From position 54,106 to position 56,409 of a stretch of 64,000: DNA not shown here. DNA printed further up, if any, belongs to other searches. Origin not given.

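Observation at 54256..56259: MutS domain-V-only ATPase fused to a ~470-aa uncharacterised N-terminal region, in a block of unknown genes next to a tRNA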

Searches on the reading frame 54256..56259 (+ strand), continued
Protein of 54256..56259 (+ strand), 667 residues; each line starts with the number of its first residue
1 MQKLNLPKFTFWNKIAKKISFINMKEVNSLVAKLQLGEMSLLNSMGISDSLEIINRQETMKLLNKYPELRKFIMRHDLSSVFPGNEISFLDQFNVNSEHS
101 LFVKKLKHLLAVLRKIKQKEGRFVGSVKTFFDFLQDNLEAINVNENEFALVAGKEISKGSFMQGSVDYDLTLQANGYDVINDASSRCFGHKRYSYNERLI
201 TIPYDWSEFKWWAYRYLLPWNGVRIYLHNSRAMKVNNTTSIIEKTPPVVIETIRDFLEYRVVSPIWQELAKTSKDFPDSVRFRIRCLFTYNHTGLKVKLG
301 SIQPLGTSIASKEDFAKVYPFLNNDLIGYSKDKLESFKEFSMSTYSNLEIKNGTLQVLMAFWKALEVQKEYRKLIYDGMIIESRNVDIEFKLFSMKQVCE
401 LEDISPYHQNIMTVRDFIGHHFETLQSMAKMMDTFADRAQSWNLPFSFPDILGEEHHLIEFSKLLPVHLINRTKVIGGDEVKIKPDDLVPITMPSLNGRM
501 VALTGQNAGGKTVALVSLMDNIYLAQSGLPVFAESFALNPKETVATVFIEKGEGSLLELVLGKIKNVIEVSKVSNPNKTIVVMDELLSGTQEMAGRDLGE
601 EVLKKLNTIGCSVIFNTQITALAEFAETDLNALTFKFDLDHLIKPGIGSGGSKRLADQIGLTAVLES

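Call 64: find_homologous_proteins(query=P0151, max_evalue=1e-20)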
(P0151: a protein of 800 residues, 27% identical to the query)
Query P0151 (800 aa): 8000 proteins with E <= 1e-20 among 8000 candidates; the best 120 are listed.
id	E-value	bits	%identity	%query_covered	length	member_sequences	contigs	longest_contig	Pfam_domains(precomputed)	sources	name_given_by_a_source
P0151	0.0e+0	1692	100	100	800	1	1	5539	PF20297.5,PF00488.28,PF01713.28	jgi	-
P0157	0.0e+0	1619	96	100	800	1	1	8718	PF20297.5,PF00488.28,PF01713.28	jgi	-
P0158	0.0e+0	1617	96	100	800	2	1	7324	PF20297.5,PF00488.28,PF01713.28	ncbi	-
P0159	0.0e+0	1613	95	100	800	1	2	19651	PF20297.5,PF00488.28,PF01713.28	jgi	jgi:DNA mismatch repair protein MutS2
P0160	0.0e+0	1603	95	100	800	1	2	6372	PF20297.5,PF00488.28,PF01713.28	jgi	-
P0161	0.0e+0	1596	94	100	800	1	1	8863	PF20297.5,PF00488.28,PF01713.28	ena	-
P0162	0.0e+0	1587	94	100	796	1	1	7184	PF20297.5,PF00488.28,PF01713.28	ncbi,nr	ncbi:endonuclease MutS2 [bacterium]|nr:endonuclease MutS2 [bacterium]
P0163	0.0e+0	1586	93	100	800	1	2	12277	PF20297.5,PF00488.28,PF01713.28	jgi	-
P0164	0.0e+0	1586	93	100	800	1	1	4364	PF20297.5,PF00488.28,PF01713.28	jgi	-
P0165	0.0e+0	1585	93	100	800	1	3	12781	PF20297.5,PF00488.28,PF01713.28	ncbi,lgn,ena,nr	ncbi:endonuclease MutS2 [Candidatus Atribacteria bacterium HGW-Atribacteria-1]|nr:MAG: endonuclease 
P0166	0.0e+0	1585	93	100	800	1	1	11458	PF20297.5,PF00488.28,PF01713.28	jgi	-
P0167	0.0e+0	1585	94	100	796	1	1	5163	PF20297.5,PF00488.28,PF01713.28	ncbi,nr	ncbi:endonuclease MutS2 [bacterium]|nr:endonuclease MutS2 [bacterium]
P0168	0.0e+0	1584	93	100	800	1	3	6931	PF20297.5,PF00488.28,PF01713.28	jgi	-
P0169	0.0e+0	1583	94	100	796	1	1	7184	PF20297.5,PF00488.28,PF01713.28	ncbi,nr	ncbi:endonuclease MutS2 [bacterium]|nr:endonuclease MutS2 [bacterium]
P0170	0.0e+0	1581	93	100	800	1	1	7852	PF20297.5,PF00488.28,PF01713.28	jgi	-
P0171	0.0e+0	1578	93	100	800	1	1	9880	PF20297.5,PF00488.28,PF01713.28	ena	-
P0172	0.0e+0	1573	93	100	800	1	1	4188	PF20297.5,PF00488.28,PF01713.28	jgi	-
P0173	0.0e+0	1571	93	99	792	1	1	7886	PF20297.5,PF00488.28,PF01713.28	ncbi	ncbi:MAG: endonuclease MutS2, partial [bacterium]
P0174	0.0e+0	1569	93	100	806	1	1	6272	PF20297.5,PF00488.28,PF01713.28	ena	-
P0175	0.0e+0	1569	92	100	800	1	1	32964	PF20297.5,PF00488.28,PF01713.28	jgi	-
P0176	0.0e+0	1568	92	100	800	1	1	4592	PF20297.5,PF00488.28,PF01713.28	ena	-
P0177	0.0e+0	1568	92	100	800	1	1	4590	PF20297.5,PF00488.28,PF01713.28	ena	-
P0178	0.0e+0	1567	92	100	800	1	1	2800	PF20297.5,PF00488.28,PF01713.28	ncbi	-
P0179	0.0e+0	1567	92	100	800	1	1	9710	PF20297.5,PF00488.28,PF01713.28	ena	-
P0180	0.0e+0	1566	92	100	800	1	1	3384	PF20297.5,PF00488.28,PF01713.28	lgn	-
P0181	0.0e+0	1566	92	100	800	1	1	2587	PF20297.5,PF00488.28,PF01713.28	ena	-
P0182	0.0e+0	1565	92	100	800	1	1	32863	PF20297.5,PF00488.28,PF01713.28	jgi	-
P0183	0.0e+0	1565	92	100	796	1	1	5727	PF20297.5,PF00488.28,PF01713.28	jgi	-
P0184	0.0e+0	1564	92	100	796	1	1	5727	PF20297.5,PF00488.28,PF01713.28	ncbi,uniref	ncbi:unnamed protein product [marine sediment metagenome]|uniref:Smr domain-containing protein n=1 T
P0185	0.0e+0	1564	92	100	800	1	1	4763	PF20297.5,PF00488.28,PF01713.28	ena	-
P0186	0.0e+0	1564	92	100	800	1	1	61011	PF20297.5,PF00488.28,PF01713.28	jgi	-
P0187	0.0e+0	1563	91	100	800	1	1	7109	PF20297.5,PF00488.28,PF01713.28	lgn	-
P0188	0.0e+0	1563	92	100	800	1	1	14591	PF20297.5,PF00488.28,PF01713.28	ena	-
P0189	0.0e+0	1562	92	100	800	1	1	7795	PF20297.5,PF00488.28,PF01713.28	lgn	-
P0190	0.0e+0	1558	92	100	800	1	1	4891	PF20297.5,PF00488.28,PF01713.28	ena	-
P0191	0.0e+0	1558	92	100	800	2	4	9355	PF20297.5,PF00488.28,PF01713.28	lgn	-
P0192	0.0e+0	1557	92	100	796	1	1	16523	PF20297.5,PF00488.28,PF01713.28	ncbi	ncbi:MAG: endonuclease MutS2 [Atribacterota bacterium]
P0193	0.0e+0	1557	91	100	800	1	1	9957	PF20297.5,PF00488.28,PF01713.28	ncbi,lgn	-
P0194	0.0e+0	1556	92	100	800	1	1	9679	PF20297.5,PF00488.28,PF01713.28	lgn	-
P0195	0.0e+0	1556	91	100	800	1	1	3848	PF20297.5,PF00488.28,PF01713.28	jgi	-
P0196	0.0e+0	1555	92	100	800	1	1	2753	PF20297.5,PF00488.28,PF01713.28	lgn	-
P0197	0.0e+0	1555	92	100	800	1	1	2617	PF20297.5,PF00488.28,PF01713.28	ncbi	-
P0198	0.0e+0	1555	92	100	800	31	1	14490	PF20297.5,PF00488.28,PF01713.28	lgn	-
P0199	0.0e+0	1555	92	100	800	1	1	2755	PF20297.5,PF00488.28,PF01713.28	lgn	-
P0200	0.0e+0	1551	91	100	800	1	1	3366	PF20297.5,PF00488.28,PF01713.28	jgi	-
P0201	0.0e+0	1550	92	100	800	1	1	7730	PF20297.5,PF00488.28,PF01713.28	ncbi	-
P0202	0.0e+0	1549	92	100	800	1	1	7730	PF20297.5,PF00488.28,PF01713.28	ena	-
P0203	0.0e+0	1548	91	100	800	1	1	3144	PF20297.5,PF00488.28,PF01713.28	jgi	jgi:DNA mismatch repair protein MutS2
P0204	0.0e+0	1547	92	100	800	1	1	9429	PF20297.5,PF00488.28,PF01713.28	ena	-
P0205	0.0e+0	1547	91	100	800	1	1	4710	PF20297.5,PF00488.28,PF01713.28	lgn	-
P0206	0.0e+0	1547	91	100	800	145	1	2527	PF20297.5,PF00488.28,PF01713.28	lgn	-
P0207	0.0e+0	1547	92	100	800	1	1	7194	PF20297.5,PF00488.28,PF01713.28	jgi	-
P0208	0.0e+0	1546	92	100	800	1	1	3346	PF20297.5,PF00488.28,PF01713.28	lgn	-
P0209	0.0e+0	1545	92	100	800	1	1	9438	PF20297.5,PF00488.28,PF01713.28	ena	-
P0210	0.0e+0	1545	91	100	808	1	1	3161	PF20297.5,PF00488.28,PF01713.28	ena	-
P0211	0.0e+0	1544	92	100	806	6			PF20297.5,PF00488.28,PF01713.28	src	-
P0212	0.0e+0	1543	92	100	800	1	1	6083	PF20297.5,PF00488.28,PF01713.28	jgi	-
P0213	0.0e+0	1542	92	100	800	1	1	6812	PF20297.5,PF00488.28,PF01713.28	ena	-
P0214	0.0e+0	1541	91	100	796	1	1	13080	PF20297.5,PF00488.28,PF01713.28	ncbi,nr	ncbi:MAG: endonuclease MutS2 [Candidatus Caldatribacteriota bacterium]|nr:endonuclease MutS2 [Candid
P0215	0.0e+0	1540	90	100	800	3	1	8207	PF20297.5,PF00488.28,PF01713.28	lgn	-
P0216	0.0e+0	1539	91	100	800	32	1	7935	PF20297.5,PF00488.28,PF01713.28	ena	-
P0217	0.0e+0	1536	90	100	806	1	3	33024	PF20297.5,PF00488.28,PF01713.28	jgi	-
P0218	0.0e+0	1534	90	100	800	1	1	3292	PF20297.5,PF00488.28,PF01713.28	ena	-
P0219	0.0e+0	1531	92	98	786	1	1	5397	PF20297.5,PF00488.28,PF01713.28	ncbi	ncbi:MAG: endonuclease MutS2, partial [bacterium]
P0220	0.0e+0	1530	90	100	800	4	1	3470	PF20297.5,PF00488.28,PF01713.28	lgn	-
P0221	0.0e+0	1528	89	100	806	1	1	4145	PF20297.5,PF00488.28,PF01713.28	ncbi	-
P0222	0.0e+0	1527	89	100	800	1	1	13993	PF20297.5,PF00488.28,PF01713.28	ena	-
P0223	0.0e+0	1522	90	100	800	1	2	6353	PF20297.5,PF00488.28,PF01713.28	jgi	-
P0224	0.0e+0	1522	89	100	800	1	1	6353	PF20297.5,PF00488.28,PF01713.28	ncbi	-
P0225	0.0e+0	1519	89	100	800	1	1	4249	PF20297.5,PF00488.28,PF01713.28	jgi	-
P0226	0.0e+0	1519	90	100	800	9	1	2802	PF20297.5,PF00488.28,PF01713.28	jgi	jgi:DNA mismatch repair protein MutS2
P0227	0.0e+0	1517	89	100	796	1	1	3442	PF20297.5,PF00488.28,PF01713.28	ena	-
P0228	0.0e+0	1513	89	100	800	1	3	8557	PF20297.5,PF00488.28,PF01713.28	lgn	-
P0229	0.0e+0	1512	89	100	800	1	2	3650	PF00488.28,PF01713.28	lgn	-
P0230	0.0e+0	1511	89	100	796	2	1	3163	PF20297.5,PF00488.28,PF01713.28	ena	-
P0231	0.0e+0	1511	89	100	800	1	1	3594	PF20297.5,PF00488.28,PF01713.28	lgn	-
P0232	0.0e+0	1510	89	100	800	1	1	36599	PF20297.5,PF00488.28,PF01713.28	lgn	-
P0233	0.0e+0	1508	89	100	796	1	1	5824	PF20297.5,PF00488.28,PF01713.28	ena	-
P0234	0.0e+0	1507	88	100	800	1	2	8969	PF20297.5,PF00488.28,PF01713.28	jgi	-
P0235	0.0e+0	1467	86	100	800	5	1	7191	PF20297.5,PF00488.28,PF01713.28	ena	-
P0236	0.0e+0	1463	88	100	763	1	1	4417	PF20297.5,PF00488.28,PF01713.28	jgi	-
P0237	0.0e+0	1440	85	100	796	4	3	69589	PF20297.5,PF00488.28,PF01713.28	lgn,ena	-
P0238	0.0e+0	1438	85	100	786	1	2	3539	PF20297.5,PF00488.28,PF01713.28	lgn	-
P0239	0.0e+0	1434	84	100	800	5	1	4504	PF20297.5,PF00488.28,PF01713.28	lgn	-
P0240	0.0e+0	1431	83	100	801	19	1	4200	PF20297.5,PF00488.28,PF01713.28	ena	-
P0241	0.0e+0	1428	84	100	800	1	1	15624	PF20297.5,PF00488.28,PF01713.28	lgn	-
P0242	0.0e+0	1422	83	100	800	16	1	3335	PF20297.5,PF00488.28,PF01713.28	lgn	-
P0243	0.0e+0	1421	83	100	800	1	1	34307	PF20297.5,PF00488.28,PF01713.28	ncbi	-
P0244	0.0e+0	1420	83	100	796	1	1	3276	PF20297.5,PF00488.28,PF01713.28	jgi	-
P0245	0.0e+0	1417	83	100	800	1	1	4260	PF20297.5,PF00488.28,PF01713.28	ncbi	-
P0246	0.0e+0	1412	82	100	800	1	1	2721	PF20297.5,PF00488.28,PF01713.28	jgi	-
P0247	0.0e+0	1411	83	100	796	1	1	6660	PF20297.5,PF00488.28,PF01713.28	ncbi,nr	ncbi:MAG TPA: endonuclease MutS2 [Atribacterota bacterium]|nr:endonuclease MutS2 [Atribacterota bact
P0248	0.0e+0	1401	93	89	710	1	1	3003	PF20297.5,PF00488.28,PF01713.28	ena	-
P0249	0.0e+0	1399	82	100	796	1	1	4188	PF20297.5,PF00488.28,PF01713.28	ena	-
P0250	0.0e+0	1391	81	100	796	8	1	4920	PF20297.5,PF00488.28,PF01713.28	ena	-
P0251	0.0e+0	1389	82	100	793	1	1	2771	PF20297.5,PF00488.28,PF01713.28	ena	-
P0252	0.0e+0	1367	83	96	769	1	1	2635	PF20297.5,PF00488.28,PF01713.28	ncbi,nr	ncbi:MAG: endonuclease MutS2, partial [Candidatus Atribacteria bacterium]|nr:endonuclease MutS2 [Can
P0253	0.0e+0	1359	91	87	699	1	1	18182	PF20297.5,PF00488.28,PF01713.28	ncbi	ncbi:hypothetical protein A2V94_07965, partial [Candidatus Atribacteria bacterium RBG_16_35_8]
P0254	0.0e+0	1339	90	87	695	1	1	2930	PF20297.5,PF00488.28,PF01713.28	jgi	-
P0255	0.0e+0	1337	92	86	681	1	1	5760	PF20297.5,PF00488.28,PF01713.28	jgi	jgi:DNA mismatch repair protein MutS2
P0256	0.0e+0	1308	76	100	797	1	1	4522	PF20297.5,PF00488.28,PF01713.28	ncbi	-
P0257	0.0e+0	1308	76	100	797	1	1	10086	PF20297.5,PF00488.28,PF01713.28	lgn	-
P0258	0.0e+0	1307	77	100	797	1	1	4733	PF20297.5,PF00488.28,PF01713.28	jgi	-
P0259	0.0e+0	1305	77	100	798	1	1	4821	PF20297.5,PF00488.28,PF01713.28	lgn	-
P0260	0.0e+0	1303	76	100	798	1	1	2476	PF20297.5,PF00488.28,PF01713.28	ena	-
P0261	0.0e+0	1303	76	100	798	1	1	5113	PF20297.5,PF00488.28,PF01713.28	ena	-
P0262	0.0e+0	1303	76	100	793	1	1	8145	PF20297.5,PF00488.28,PF01713.28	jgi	-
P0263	0.0e+0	1303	76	100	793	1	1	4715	PF20297.5,PF00488.28,PF01713.28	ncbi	-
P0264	0.0e+0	1302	77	99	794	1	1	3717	PF20297.5,PF00488.28,PF01713.28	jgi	jgi:DNA mismatch repair protein MutS2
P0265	0.0e+0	1302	77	100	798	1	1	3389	PF20297.5,PF00488.28,PF01713.28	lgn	-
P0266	0.0e+0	1301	76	100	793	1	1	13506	PF20297.5,PF00488.28,PF01713.28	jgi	-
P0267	0.0e+0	1301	76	100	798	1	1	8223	PF20297.5,PF00488.28,PF01713.28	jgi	-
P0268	0.0e+0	1296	76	100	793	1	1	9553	PF20297.5,PF00488.28,PF01713.28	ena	-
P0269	0.0e+0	1294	76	99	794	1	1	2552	PF20297.5,PF00488.28,PF01713.28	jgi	jgi:DNA mismatch repair protein MutS2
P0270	0.0e+0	1294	76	100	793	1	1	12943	PF20297.5,PF00488.28,PF01713.28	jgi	-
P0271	0.0e+0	1291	76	100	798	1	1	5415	PF20297.5,PF00488.28,PF01713.28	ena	-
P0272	0.0e+0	1289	76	100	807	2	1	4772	PF20297.5,PF00488.28,PF01713.28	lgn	-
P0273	0.0e+0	1288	75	100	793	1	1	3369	PF20297.5,PF00488.28,PF01713.28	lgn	-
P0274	0.0e+0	1287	75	100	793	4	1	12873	PF20297.5,PF00488.28,PF01713.28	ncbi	-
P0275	0.0e+0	1287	75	100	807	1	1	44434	PF20297.5,PF00488.28,PF01713.28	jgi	-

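Call 78: search_protein_families(library=pfam, alignment_id=A4, max_evalue=0.00001)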
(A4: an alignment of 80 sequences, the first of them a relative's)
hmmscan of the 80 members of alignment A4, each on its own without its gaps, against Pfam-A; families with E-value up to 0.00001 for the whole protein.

A. member 1, L001:6075-6560:+ (162 aa): 0 families

B. families by the number of members that match (of 80 scanned): 80 families (the first 25 are shown)
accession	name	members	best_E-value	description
PF01926.29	MMR_HSR1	3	6.6e-24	50S ribosome-binding GTPase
PF00580.27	UvrD-helicase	2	1.3e-62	UvrD/REP helicase N-terminal domain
PF00293.34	NUDIX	2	2.8e-20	NUDIX domain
PF13245.12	AAA_19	2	2.1e-18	AAA domain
PF00466.25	Ribosomal_L10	2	7e-18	Ribosomal protein L10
PF05552.17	MS_channel_1st_1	2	1.9e-14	Mechanosensitive ion channel, conserved TM helix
PF02421.24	FeoB_N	2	6.1e-10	Ferrous iron transport protein B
PF03030.21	H_PPase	1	5.9e-266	Inorganic H+ pyrophosphatase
PF02705.21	K_trans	1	9.4e-171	K+ potassium transporter integral membrane domain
PF01136.24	Peptidase_U32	1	1e-83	Peptidase family U32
PF07907.16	YibE_F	1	7e-69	YibE/F-like protein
PF02646.22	RmuC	1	5.1e-65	RmuC family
PF01725.21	Ham1p_like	1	6.1e-57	Ham1 family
PF13361.12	UvrD_C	1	1.6e-51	UvrD-like helicase C-terminal domain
PF00009.33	GTP_EFTU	1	1.3e-49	Elongation factor Tu GTP binding domain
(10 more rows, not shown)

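Call 89: search_dna_similar(query=window:54256-56259:+, collection=phages, mode=protein, max_evalue=0.001, max_rows=10)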
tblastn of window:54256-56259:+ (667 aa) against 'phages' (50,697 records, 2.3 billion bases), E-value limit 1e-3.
Records with a match: 4; places in all: 4; records where one place covers at least 80% of the query: 0.
Best place of each record, by identity: <60% 4.
By first word of the organism name: Enterococcus 2; Listeria 1; Staphylococcus 1.
By host as written in the record: Listeria monocytogenes 1; - 1; Enterococcus faecalis 1; Staphylococcus aureus 1.
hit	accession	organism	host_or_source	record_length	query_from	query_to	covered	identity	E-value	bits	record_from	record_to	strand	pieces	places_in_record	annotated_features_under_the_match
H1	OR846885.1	Listeria phage LM 4-11-1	Listeria monocytogenes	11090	347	642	44%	25.9%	1e-4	51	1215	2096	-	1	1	record has no annotation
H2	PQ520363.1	Enterococcus phage IME_EF3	-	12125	489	642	23%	29.6%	5e-5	53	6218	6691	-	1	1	record has no annotation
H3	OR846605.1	Enterococcus phage Efs 1-1-1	Enterococcus faecalis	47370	489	642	23%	29.6%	5e-5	53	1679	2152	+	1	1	record has no annotation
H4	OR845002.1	Staphylococcus phage SA 1306 Kay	Staphylococcus aureus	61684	501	642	21%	30.2%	7e-4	49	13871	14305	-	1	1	record has no annotation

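Call 90: search_dna_similar(query=window:54256-56259:+, collection=plasmids, mode=protein, max_evalue=0.001, max_rows=10)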
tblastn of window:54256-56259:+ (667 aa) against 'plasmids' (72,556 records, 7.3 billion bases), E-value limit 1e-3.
Records with a match: 8; places in all: 8; records where one place covers at least 80% of the query: 0.
Best place of each record, by identity: <60% 8.
By first word of the organism name: Clostridium 3; Bacillus 1; Mycobacterium 1; Cytobacillus 1; Phocaeicola 1; Brevibacillus 1.
By predicted mobility (MOB-suite, as given by PLSDB): non-mobilizable 8.
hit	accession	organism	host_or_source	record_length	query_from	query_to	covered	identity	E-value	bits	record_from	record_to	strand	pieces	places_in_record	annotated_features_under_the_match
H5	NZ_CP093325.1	Bacillus sp. N5-665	whole organism,peat soil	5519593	473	651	27%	29.7%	2e-5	56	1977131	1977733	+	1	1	none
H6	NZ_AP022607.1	Mycobacterium branderi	-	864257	434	626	29%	25.9%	1e-5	57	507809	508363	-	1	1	hypothetical protein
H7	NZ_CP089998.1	Cytobacillus spongiae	sponge,Pure culture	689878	501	654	23%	29.9%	1e-6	60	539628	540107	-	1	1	endonuclease MutS2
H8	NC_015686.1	Clostridium acetobutylicum DSM 1731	-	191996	499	651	23%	29.6%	2e-5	56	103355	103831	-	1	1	endonuclease MutS2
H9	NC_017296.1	Clostridium acetobutylicum EA 2018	-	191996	499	651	23%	29.6%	2e-5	56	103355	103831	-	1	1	endonuclease MutS2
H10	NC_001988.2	Clostridium acetobutylicum ATCC 824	-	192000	499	651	23%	29.6%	2e-5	56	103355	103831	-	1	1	endonuclease MutS2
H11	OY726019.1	Phocaeicola massiliensis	-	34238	499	661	24%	27.1%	4e-4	52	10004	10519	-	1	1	none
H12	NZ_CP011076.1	Brevibacillus laterosporus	Oryza sativa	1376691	485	627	21%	25.2%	2e-4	52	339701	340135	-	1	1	none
